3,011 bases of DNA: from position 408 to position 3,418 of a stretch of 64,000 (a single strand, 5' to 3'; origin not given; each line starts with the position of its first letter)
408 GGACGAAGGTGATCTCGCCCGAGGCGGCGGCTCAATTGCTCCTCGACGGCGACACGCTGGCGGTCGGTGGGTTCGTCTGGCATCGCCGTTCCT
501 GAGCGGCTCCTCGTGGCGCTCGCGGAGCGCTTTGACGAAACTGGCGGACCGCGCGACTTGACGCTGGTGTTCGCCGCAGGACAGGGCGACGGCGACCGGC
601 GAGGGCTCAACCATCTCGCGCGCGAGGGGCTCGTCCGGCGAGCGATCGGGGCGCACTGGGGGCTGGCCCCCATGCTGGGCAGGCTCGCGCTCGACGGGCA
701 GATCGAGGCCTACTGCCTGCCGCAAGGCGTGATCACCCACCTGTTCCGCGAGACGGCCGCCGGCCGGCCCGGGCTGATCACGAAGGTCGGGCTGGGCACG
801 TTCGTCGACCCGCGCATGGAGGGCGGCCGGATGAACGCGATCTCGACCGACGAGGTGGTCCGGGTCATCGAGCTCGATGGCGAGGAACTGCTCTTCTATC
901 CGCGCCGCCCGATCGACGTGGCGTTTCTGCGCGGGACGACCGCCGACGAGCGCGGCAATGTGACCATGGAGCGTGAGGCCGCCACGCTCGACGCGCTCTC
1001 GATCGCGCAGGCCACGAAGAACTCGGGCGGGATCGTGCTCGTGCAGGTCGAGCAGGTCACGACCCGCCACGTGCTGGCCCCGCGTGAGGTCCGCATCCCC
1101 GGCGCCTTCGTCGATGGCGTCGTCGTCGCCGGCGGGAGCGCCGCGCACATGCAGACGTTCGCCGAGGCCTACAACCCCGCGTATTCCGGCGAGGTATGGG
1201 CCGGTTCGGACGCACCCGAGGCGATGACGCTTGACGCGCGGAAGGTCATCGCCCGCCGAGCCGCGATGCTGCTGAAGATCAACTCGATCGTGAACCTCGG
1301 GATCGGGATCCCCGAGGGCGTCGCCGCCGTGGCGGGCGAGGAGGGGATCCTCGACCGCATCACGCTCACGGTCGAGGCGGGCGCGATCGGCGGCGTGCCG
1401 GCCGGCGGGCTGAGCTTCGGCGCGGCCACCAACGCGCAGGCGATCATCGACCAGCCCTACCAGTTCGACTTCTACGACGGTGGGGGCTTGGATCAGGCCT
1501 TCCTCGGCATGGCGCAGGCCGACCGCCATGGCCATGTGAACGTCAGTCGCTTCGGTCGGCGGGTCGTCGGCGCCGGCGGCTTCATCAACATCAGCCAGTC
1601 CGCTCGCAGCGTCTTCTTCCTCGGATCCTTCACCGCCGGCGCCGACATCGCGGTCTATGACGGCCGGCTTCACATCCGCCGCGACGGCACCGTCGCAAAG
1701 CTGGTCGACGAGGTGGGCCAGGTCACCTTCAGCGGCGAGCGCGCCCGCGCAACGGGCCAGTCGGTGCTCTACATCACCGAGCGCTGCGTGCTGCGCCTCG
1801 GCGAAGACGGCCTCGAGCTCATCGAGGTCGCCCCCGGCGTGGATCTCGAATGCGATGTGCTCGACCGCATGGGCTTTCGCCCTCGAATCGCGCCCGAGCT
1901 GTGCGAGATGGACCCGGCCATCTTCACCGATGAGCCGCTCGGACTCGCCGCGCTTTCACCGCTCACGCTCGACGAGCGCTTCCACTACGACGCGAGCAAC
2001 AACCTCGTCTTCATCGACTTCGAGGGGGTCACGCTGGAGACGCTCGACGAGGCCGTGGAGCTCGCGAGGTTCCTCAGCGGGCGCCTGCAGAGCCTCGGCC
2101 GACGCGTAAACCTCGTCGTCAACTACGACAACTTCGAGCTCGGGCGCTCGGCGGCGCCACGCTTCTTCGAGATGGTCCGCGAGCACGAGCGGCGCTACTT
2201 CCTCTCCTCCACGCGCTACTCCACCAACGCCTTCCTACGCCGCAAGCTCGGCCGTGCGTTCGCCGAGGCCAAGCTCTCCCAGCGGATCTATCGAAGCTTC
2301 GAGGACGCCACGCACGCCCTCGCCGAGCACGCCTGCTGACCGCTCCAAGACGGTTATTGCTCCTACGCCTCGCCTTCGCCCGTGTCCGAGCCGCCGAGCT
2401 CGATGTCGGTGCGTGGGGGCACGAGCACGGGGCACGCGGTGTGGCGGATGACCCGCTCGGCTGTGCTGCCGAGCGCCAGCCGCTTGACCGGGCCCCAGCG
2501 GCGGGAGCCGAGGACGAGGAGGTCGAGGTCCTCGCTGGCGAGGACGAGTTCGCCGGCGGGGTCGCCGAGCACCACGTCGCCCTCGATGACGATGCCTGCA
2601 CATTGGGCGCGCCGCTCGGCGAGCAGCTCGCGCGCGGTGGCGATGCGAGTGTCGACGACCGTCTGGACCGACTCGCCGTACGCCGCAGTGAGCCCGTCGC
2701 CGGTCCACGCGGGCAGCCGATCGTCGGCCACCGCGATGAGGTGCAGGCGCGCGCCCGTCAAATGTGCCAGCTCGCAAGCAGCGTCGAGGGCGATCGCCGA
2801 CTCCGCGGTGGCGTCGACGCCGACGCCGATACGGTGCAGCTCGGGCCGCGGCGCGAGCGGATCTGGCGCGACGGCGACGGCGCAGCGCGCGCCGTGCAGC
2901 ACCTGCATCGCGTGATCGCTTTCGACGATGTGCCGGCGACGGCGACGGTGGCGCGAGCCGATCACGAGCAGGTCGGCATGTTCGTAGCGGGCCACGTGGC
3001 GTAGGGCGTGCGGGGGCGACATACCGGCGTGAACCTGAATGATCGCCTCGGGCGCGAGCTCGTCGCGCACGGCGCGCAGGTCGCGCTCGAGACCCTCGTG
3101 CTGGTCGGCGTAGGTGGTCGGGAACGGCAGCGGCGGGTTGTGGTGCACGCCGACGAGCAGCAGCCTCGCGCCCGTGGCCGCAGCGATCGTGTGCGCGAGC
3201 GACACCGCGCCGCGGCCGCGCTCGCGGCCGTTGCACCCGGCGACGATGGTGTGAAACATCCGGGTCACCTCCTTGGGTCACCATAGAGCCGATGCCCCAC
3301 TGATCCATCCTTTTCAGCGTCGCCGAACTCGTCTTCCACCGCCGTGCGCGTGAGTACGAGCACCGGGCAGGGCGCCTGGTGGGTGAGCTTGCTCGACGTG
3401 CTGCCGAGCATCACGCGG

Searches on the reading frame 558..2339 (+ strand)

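Call 35: search_protein_families(library=pfam, proteins=[window:558-2339:+], max_evalue=0.0001)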
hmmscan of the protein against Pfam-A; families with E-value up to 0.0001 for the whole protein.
window:558-2339:+ (593 aa): 2 families
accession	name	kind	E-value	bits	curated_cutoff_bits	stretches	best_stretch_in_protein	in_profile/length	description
PF01144.29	CoA_trans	-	2e-27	96.5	23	1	13-190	53-216/217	Coenzyme A transferase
PF16957.11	Mal_decarbox_Al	-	2e-05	23.5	25.4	1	120-193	139-206/546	Malonate decarboxylase, alpha subunit, transporter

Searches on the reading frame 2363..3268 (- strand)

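Call 35: search_protein_families(library=pfam, proteins=[window:2363-3268:-], max_evalue=0.0001)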
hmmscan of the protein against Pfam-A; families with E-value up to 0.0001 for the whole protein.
window:2363-3268:- (301 aa): 1 family
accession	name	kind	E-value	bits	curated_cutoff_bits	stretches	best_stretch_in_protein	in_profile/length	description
PF00582.32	Usp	-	2.1e-37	129.3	24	2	145-283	3-139/141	Universal stress protein family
